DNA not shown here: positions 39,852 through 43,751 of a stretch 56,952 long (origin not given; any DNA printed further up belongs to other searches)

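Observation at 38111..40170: GC-rich ~30-nt motif in both orientations bracketing the 5' ends of two consecutive surface-protein genes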

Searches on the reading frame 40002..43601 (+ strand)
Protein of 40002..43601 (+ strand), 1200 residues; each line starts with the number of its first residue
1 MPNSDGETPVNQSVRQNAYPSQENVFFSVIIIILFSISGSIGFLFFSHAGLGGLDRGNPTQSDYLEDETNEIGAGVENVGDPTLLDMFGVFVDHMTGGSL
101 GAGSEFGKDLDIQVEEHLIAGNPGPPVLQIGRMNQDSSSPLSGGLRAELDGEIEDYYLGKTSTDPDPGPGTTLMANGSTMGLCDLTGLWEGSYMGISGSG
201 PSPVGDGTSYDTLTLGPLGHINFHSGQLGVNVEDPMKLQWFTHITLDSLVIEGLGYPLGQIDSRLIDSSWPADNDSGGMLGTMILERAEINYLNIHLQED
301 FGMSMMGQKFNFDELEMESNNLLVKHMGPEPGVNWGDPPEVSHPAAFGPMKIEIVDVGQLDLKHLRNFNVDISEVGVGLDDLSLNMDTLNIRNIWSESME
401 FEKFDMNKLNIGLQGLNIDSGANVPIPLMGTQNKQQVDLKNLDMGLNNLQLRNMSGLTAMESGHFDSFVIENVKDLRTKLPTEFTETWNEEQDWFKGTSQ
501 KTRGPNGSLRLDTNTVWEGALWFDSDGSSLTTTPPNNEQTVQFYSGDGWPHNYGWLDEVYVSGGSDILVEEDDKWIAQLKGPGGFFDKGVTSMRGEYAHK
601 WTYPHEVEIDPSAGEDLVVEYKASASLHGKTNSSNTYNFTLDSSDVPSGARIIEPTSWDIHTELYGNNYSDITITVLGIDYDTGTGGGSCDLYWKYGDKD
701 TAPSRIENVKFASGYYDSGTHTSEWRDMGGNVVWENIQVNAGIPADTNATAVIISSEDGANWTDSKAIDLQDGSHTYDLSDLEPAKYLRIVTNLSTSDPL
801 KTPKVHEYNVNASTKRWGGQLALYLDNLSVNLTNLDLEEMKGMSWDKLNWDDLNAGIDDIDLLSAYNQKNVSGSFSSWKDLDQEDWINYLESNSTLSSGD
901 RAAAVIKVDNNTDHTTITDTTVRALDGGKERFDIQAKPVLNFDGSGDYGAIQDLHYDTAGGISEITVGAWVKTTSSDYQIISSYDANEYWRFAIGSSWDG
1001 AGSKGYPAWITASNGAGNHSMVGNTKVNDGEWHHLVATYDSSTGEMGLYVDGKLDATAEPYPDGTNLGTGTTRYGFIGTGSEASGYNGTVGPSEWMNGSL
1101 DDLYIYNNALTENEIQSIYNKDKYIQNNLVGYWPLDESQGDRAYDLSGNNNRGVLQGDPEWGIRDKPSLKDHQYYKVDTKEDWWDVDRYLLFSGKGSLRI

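Call 10: search_protein_families(library=pfam, proteins=[window:40002-43001:+], max_evalue=0.01)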
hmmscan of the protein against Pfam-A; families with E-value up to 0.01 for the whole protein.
window:40002-43001:+ (1000 aa): 0 families

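Call 34: find_homologous_proteins(query=window:40002-43601:+, max_evalue=0.001)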
Query window:40002-43601:+ (1200 aa): 3 proteins with E <= 0.001 among 8000 candidates.
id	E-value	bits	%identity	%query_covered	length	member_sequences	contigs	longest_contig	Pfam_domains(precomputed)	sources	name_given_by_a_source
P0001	2.4e-18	83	39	16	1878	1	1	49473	PF13385.14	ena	-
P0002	3.3e-13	66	31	15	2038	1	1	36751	PF07953.21,PF13385.14,PF10102.15,PF02210.32,PF00054.31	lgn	-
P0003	4.7e-11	59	27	21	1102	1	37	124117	PF13859.13,PF07953.21,PF00354.25,PF13385.14,PF18962.8,PF02210.32,PF14873.12,PF21471.4,PF02012.27,PF13088.13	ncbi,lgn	-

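Call 58: find_encoding_contigs(protein=P0001, flank=6000, max_places=3)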
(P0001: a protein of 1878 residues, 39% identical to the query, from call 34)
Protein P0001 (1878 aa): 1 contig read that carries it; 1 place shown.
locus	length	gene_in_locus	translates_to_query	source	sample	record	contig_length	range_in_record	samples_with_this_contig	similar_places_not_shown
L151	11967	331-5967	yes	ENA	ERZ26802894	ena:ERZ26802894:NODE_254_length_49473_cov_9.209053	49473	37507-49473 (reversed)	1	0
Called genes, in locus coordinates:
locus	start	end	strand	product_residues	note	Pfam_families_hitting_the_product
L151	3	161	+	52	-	?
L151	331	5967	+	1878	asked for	PF13385:Laminin_G_3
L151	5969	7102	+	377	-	-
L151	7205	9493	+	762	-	-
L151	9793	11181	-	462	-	PF01022:HTH_5, PF12802:MarR_2 (weak), PF12840:HTH_20 (weak)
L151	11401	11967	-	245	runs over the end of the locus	-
